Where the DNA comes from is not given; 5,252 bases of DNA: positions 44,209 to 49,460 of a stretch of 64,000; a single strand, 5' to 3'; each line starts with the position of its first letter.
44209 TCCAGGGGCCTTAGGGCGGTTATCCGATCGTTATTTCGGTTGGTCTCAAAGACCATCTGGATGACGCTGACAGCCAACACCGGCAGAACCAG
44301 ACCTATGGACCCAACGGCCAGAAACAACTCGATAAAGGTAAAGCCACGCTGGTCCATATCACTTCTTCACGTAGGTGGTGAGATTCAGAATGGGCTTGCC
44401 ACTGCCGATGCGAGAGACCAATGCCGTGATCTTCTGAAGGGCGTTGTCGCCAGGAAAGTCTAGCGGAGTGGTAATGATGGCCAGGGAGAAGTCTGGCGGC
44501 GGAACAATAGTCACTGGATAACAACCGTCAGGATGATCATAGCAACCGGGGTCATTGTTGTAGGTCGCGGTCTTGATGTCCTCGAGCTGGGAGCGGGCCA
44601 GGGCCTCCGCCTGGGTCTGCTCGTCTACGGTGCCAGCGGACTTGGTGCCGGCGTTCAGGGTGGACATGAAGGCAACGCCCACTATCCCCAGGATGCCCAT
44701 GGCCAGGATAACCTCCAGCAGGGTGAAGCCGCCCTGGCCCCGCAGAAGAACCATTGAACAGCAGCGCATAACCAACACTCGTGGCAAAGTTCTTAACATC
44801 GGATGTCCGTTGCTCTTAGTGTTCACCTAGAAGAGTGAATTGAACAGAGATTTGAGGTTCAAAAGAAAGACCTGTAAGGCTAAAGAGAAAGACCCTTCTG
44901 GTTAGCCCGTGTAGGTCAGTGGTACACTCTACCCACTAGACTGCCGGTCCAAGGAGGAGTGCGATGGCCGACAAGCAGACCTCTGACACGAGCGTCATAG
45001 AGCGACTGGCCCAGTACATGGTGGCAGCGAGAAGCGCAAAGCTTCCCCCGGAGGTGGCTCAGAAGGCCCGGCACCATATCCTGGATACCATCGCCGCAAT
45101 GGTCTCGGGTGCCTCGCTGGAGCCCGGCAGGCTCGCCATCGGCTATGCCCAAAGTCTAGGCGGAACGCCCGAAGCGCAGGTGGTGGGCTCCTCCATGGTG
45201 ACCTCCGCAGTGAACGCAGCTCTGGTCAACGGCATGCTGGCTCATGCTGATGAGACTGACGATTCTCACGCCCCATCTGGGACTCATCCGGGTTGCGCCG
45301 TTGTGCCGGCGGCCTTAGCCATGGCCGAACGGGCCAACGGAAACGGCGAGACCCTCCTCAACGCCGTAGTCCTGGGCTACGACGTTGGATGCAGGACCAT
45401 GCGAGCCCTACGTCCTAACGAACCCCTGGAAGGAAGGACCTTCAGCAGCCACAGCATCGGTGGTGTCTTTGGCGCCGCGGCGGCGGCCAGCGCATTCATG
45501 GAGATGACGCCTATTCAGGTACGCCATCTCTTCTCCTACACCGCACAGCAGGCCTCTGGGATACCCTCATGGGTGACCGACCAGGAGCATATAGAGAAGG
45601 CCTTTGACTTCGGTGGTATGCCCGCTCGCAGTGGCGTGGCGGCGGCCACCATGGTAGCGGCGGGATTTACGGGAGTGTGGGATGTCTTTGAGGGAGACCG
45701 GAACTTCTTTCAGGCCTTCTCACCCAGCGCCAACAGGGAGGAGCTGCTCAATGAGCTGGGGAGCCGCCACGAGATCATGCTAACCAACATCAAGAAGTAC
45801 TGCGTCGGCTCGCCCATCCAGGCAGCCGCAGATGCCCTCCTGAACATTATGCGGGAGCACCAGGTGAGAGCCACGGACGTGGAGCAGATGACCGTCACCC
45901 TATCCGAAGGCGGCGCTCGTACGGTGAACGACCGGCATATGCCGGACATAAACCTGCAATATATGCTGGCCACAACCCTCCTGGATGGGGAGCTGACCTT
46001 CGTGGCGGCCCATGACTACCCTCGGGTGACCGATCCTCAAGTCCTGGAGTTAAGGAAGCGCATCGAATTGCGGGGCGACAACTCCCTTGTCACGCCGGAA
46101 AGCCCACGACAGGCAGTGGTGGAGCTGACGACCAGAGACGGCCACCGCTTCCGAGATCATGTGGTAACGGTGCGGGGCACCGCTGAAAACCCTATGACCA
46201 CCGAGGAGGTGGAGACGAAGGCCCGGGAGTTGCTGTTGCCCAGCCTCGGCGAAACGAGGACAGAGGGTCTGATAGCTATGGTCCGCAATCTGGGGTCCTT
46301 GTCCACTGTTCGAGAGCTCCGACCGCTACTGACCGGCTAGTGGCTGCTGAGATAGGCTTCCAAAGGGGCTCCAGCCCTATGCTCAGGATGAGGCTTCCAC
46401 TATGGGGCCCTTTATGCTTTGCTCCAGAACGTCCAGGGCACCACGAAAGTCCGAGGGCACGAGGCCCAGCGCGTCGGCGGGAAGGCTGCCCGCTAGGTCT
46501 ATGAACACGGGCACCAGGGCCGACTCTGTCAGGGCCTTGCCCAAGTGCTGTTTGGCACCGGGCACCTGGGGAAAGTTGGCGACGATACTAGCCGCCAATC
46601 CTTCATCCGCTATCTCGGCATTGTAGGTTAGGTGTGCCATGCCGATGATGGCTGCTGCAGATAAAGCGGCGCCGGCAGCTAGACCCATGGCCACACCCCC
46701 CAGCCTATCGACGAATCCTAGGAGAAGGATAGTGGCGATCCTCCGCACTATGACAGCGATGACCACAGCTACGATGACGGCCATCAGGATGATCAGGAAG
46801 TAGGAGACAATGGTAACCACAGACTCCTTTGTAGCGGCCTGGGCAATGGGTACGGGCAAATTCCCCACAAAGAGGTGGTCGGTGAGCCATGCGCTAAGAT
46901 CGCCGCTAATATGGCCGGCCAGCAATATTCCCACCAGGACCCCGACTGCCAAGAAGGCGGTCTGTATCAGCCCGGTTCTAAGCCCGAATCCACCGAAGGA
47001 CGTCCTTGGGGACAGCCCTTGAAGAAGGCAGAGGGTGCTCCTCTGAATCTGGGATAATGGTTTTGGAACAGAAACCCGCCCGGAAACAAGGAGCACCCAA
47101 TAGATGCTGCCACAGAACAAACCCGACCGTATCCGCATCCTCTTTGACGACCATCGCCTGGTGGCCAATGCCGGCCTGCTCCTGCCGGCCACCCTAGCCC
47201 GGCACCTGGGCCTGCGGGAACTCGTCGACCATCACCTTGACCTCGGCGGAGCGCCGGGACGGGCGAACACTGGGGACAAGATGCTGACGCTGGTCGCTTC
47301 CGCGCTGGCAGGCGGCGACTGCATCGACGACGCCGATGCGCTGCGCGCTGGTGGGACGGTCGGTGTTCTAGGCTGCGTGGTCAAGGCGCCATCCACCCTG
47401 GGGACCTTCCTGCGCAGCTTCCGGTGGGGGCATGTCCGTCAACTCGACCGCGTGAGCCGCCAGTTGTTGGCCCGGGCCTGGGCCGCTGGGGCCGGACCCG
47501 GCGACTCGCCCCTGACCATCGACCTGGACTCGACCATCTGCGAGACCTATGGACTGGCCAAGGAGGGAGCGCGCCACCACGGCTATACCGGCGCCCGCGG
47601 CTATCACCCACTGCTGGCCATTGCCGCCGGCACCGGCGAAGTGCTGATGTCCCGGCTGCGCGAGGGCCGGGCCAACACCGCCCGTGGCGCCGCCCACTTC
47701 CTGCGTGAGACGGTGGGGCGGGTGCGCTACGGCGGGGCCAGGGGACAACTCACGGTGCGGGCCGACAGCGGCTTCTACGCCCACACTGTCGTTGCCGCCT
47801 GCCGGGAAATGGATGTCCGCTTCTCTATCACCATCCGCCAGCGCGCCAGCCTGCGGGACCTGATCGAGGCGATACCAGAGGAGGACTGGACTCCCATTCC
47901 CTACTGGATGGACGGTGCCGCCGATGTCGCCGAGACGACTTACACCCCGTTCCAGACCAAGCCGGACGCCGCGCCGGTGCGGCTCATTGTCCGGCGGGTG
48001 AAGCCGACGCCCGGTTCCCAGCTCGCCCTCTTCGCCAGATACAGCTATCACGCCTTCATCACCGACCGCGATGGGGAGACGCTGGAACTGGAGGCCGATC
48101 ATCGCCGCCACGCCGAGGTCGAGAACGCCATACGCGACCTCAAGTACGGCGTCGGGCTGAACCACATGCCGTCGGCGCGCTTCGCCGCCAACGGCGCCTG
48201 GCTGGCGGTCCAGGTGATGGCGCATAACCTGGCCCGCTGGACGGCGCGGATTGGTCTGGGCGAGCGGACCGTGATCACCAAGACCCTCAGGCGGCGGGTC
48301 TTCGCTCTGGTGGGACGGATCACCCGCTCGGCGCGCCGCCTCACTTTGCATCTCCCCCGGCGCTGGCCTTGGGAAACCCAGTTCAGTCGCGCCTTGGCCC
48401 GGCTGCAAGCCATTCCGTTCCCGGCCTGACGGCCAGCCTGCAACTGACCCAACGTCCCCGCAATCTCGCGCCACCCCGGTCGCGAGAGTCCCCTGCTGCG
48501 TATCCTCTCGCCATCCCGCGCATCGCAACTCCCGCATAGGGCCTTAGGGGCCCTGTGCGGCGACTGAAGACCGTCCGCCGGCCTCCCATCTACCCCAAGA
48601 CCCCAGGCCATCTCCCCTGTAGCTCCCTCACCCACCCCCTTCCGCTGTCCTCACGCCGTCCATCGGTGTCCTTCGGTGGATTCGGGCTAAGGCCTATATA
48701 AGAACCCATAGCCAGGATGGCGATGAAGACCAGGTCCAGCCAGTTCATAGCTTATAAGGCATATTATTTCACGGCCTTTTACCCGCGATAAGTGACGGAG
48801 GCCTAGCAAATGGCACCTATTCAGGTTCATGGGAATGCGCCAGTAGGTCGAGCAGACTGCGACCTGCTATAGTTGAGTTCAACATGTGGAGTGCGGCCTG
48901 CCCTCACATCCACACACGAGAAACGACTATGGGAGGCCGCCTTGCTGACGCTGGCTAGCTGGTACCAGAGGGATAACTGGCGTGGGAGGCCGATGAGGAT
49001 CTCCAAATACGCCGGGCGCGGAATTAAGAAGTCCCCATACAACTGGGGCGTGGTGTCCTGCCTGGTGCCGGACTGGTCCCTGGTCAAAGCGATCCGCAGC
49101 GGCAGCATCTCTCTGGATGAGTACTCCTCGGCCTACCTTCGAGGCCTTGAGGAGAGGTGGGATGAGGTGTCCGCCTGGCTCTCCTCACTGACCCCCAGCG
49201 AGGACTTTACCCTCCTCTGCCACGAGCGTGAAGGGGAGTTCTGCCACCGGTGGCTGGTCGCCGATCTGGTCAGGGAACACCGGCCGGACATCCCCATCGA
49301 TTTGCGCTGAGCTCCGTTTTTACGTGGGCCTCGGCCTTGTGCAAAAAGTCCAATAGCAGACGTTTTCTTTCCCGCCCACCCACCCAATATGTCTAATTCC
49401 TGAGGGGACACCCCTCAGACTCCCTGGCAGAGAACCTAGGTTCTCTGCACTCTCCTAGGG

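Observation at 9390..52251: Dense family of ~140-160 bp MITE-like palindromic elements in two modular subfamilies (at least 10 copies in 64 kb)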

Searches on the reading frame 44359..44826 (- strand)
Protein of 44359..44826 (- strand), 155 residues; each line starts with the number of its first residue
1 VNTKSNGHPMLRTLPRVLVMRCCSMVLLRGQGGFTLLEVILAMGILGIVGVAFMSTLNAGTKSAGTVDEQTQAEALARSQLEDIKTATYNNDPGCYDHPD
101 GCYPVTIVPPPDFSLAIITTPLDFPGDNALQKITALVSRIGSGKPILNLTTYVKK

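Call 89: search_protein_families(library=pfam, proteins=[window:44359-44826:-], max_evalue=0.01)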
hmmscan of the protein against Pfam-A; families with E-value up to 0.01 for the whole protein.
window:44359-44826:- (155 aa): 1 family
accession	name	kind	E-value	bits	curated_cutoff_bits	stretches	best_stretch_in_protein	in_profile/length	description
PF07963.17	N_methyl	-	3.3e-06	26.9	21.2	1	29-52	2-25/27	Prokaryotic N-terminal methylation motif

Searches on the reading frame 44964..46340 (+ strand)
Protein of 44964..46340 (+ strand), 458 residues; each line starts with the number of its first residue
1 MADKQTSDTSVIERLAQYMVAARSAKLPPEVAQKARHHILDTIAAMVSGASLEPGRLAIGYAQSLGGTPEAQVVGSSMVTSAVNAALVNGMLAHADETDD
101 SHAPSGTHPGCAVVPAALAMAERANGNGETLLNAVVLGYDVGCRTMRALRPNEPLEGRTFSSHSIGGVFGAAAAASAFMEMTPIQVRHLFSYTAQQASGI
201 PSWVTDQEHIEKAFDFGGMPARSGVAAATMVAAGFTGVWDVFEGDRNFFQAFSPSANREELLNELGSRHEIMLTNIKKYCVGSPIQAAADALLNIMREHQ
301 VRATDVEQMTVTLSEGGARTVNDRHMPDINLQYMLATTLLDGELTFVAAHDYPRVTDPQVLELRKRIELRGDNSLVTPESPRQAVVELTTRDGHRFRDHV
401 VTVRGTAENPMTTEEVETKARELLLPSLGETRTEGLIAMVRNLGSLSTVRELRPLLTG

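Call 31: search_protein_families(library=pfam, proteins=[window:44964-46340:+])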
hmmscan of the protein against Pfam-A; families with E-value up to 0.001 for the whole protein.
window:44964-46340:+ (458 aa): 2 families
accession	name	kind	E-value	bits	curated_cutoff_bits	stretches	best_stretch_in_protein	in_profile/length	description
PF03972.19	MmgE_PrpD_N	-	6.1e-56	189.8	32.1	1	13-257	1-240/244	MmgE/PrpD N-terminal domain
PF19305.4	MmgE_PrpD_C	-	1.7e-27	96.8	32.1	1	279-443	1-171/173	MmgE/PrpD C-terminal domain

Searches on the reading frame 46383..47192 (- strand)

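Call 31: search_protein_families(library=pfam, proteins=[window:46383-47192:-])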
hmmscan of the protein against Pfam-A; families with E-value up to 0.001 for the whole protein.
window:46383-47192:- (269 aa): 1 family
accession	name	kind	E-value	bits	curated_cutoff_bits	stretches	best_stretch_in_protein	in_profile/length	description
PF02674.22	Colicin_V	-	1.5e-13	51.4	29.3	1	67-206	13-137/144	Colicin V production protein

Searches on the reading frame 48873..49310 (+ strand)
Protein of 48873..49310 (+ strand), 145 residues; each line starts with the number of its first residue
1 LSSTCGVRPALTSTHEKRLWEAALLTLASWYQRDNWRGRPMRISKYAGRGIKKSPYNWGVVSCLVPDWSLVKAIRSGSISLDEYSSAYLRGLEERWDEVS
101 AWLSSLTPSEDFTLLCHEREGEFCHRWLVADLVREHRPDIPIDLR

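Call 84: search_protein_families(library=pfam, proteins=[window:48873-49310:+])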
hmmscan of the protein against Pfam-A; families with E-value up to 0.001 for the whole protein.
window:48873-49310:+ (145 aa): 2 families
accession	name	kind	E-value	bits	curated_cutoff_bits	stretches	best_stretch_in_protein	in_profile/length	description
PF22751.1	DUF488-N3a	-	1.6e-11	45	27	1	43-136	20-117/118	Active DUF488-N3 subclade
PF04343.18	DUF488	-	0.00087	20.3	22.2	1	64-132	53-120/121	Domain of unknown function DUF488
